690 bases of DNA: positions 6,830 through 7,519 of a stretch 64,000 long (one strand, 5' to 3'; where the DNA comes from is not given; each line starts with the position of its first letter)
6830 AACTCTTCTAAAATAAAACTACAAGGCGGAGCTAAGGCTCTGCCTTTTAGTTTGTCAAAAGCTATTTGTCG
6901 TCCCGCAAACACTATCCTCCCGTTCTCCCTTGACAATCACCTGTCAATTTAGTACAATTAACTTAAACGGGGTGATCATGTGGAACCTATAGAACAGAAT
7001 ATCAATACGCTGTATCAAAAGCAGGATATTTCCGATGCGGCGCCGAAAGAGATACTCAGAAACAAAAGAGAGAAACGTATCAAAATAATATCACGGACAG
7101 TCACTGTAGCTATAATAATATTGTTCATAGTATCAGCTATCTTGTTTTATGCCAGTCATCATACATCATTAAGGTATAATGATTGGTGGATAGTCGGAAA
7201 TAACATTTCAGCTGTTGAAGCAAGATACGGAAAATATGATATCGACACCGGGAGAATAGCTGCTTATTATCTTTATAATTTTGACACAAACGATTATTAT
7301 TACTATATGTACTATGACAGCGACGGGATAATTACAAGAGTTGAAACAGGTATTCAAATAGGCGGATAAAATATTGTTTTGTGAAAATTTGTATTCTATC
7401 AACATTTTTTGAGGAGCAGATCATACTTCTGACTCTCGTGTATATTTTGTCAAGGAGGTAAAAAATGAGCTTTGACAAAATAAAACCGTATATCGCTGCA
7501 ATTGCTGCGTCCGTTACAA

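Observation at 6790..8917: About 260-bp direct repeats (anchor end, terminator, promoter, hydE 5' end) flanking a 1.6-kb cassette, creating a chimeric hydE' ORF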

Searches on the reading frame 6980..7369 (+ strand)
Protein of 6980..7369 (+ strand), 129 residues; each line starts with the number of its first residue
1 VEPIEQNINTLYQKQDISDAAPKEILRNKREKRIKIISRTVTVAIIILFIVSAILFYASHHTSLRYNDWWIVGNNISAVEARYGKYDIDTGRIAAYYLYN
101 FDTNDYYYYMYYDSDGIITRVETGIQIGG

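Call 5: search_protein_families(library=pfam, proteins=[window:6980-7369:+], max_evalue=0.01)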
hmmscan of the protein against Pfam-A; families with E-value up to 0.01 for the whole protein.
window:6980-7369:+ (129 aa): 0 families

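Call 7: search_protein_families(library=ncbifam, proteins=[window:6980-7369:+], max_evalue=0.01)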
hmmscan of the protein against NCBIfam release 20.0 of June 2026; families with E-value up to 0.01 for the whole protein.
window:6980-7369:+ (129 aa): 1 family
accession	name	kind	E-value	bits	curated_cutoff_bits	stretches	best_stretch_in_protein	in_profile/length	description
TIGR00261.1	traB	subfamily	0.0019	17.2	178.35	1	4-82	210-287/380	TraB family protein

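Call 8: find_encoding_contigs(protein=window:6980-7369:+, flank=10000, max_places=10)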
Protein window:6980-7369:+ (129 aa): 2 contigs read that carry it; 2 places shown.
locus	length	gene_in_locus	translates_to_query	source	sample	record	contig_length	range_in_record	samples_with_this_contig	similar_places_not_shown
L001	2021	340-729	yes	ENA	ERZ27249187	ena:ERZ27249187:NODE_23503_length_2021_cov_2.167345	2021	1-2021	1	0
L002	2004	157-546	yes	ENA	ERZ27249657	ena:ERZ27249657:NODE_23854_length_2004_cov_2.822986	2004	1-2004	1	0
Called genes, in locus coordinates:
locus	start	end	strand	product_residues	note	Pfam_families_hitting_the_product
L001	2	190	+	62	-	?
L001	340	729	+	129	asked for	-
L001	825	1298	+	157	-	-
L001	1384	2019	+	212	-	?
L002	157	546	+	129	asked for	-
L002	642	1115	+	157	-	-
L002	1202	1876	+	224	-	-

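Call 27: find_homologous_proteins(query=window:6980-7369:+, max_evalue=0.01)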
Query window:6980-7369:+ (129 aa): 3 proteins with E <= 0.01 among 12 candidates.
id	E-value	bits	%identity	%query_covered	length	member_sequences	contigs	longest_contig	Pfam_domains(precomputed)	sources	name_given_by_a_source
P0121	6.1e-77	274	98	100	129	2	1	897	-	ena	-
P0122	3.7e-75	268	95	100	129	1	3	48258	-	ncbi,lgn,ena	-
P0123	1.5e-43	166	66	89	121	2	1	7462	-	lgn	-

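Call 29: find_encoding_contigs(protein=P0123, flank=10000, max_places=10)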
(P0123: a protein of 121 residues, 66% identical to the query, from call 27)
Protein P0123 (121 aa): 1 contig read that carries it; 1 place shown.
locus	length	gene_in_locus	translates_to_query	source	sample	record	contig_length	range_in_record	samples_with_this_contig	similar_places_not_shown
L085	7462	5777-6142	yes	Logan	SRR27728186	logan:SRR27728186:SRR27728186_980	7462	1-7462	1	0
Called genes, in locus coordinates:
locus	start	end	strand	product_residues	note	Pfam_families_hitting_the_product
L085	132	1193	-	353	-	-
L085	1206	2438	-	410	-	-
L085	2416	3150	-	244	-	PF02463:SMC_N (faint), PF13175:AAA_15 (weak), PF13476:AAA_23 (weak), PF00005:ABC_tran, PF13304:AAA_21 (faint)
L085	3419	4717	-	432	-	PF02518:HATPase_c (weak), PF14501:HATPase_c_5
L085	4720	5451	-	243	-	PF00072:Response_reg, PF04397:LytTR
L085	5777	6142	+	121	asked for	-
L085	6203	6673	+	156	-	-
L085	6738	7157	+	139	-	-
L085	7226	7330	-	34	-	-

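Call 30: find_encoding_contigs(protein=P0122, flank=10000, max_places=10)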
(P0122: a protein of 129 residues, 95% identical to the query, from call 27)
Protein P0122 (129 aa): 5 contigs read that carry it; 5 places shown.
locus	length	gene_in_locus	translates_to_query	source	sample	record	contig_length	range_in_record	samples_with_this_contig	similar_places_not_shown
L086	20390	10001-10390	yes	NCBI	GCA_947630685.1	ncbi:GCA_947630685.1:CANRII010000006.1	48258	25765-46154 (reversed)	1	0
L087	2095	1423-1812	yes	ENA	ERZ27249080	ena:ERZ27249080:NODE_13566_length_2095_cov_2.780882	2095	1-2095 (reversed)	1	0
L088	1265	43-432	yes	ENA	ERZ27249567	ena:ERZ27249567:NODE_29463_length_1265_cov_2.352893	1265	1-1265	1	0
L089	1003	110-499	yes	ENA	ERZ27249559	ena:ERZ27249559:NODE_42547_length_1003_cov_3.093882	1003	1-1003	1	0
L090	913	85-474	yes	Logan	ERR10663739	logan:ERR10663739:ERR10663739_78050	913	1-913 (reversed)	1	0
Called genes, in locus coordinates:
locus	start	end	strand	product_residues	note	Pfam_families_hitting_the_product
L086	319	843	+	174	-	-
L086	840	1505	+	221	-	PF00005:ABC_tran, PF13304:AAA_21 (faint)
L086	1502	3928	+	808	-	PF02687:FtsX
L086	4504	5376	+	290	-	PF23952:LRR_EndoS (faint), PF13855:LRR_8 (faint)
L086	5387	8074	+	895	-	PF02687:FtsX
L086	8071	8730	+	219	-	PF00005:ABC_tran, PF13304:AAA_21 (faint)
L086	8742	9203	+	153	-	-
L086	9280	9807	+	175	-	-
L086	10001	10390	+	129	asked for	-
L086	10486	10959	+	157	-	-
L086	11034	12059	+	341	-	-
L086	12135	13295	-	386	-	-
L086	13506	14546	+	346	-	PF04055:Radical_SAM, PF06968:BATS (faint)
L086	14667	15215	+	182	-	PF13302:Acetyltransf_3, PF00583:Acetyltransf_1, PF13523:Acetyltransf_8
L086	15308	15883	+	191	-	PF00484:Pro_CA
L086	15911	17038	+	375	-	PF00209:SNF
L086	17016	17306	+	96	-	-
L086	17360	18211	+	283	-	PF01734:Patatin, PF19890:DUF6363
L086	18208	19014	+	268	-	PF13673:Acetyltransf_10 (faint), PF08445:FR47 (faint), PF13508:Acetyltransf_7 (weak), PF13527:Acetyltransf_9 (faint), PF00583:Acetyltransf_1, PF13508:Acetyltransf_7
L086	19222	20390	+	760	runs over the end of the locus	PF22673:MCP-like_PDC_1 (faint), PF00990:GGDEF, PF00563:EAL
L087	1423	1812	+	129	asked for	-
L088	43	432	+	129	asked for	-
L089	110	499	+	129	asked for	-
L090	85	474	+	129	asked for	-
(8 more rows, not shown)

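Call 43: find_related_loci(query=A3, collection=metagenome_contigs, flank=6000)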
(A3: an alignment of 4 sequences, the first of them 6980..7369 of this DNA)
Query A3 (129 aa) in metagenome_contigs; peptide patterns used: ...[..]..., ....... (x = any residue, [..] = any of these).
398 stretches matched a pattern; 4 encode a relative of the query (tblastn E <= 1e-3); 4 distinct loci.
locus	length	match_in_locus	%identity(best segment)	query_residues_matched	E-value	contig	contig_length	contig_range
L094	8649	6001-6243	46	55-129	3e-17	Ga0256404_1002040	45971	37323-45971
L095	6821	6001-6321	38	24-129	5e-17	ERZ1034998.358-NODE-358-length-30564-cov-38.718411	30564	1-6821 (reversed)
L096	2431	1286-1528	44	55-129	6e-17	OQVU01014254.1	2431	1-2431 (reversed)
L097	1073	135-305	49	44-99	1e-13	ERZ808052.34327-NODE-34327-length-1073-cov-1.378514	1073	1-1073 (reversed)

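Call 45: search_protein_families(library=phrogs, proteins=[window:6980-7369:+], max_evalue=0.01)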
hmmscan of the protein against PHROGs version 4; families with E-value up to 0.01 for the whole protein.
window:6980-7369:+ (129 aa): 0 families

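Call 48: search_protein_representatives(protein=window:6980-7369:+)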
Query: 129 residues. Proteins with E-value up to 0.001 (for the whole library): 124; up to 1e-10: 25; up to 1e-30: 1. The best 124 are listed.
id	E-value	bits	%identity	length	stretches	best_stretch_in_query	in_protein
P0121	1.9e-77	274.0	98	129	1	1-129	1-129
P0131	1.9e-17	80.1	45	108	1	28-129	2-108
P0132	9.3e-16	74.6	42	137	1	32-129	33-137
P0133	4.3e-15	72.5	42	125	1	31-129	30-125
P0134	5.4e-14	69.0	43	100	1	39-129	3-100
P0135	2.3e-13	66.9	38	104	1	39-129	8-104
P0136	2.8e-13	66.7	40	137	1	29-129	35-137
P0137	3.2e-13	66.5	39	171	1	25-129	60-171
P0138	4.1e-13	66.1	50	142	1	30-129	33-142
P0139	8.2e-13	65.1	47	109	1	36-129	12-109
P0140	3.1e-12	63.2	42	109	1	27-129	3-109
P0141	9.5e-12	61.7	43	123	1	40-122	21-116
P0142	1.6e-11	61.0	43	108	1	43-129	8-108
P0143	1.9e-11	60.7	42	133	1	47-129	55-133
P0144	2.3e-11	60.4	39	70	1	35-100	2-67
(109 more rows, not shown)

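Call 67: predict_structure(alignment_id=A4)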
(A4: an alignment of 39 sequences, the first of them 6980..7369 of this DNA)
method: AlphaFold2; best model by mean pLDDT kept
length: 129 residues; sequences in the alignment: 39
mean_pLDDT: 89.3   pTM: 0.69
mean pLDDT of the five models: 89.3, 87.5, 87.5, 86.2, 85.0
residues with pLDDT >= 90: 94; 70-90: 13; 50-70: 21; < 50: 1
segments of 3 or more residues with pLDDT < 50: none
pLDDT, mean of each block of 10 residues (from residue 1): 57 59 84 95 98 98 97 98 98 96 93 98 89
secondary structure, 60 per line:
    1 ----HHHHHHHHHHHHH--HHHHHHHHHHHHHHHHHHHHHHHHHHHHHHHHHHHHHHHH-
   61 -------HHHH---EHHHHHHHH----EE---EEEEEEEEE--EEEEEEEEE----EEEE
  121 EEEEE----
elements in order: H5-17 H20-59 H68-71 H76-83 E93-101 E104-112 E117-125

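Call 72: search_protein_families(library=padloc, proteins=[window:6980-7369:+], max_evalue=0.01)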
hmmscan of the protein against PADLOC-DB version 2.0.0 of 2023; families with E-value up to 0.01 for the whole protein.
window:6980-7369:+ (129 aa): 0 families

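Call 74: find_encoding_contigs(protein=P0121, flank=5000, max_places=5)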
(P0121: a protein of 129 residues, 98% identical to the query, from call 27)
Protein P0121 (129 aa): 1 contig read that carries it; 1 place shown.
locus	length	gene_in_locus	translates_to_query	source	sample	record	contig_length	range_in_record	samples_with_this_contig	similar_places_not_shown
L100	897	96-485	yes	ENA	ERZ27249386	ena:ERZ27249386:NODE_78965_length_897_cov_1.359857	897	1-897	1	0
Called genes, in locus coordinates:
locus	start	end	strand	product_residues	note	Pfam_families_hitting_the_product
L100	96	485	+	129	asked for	-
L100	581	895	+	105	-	?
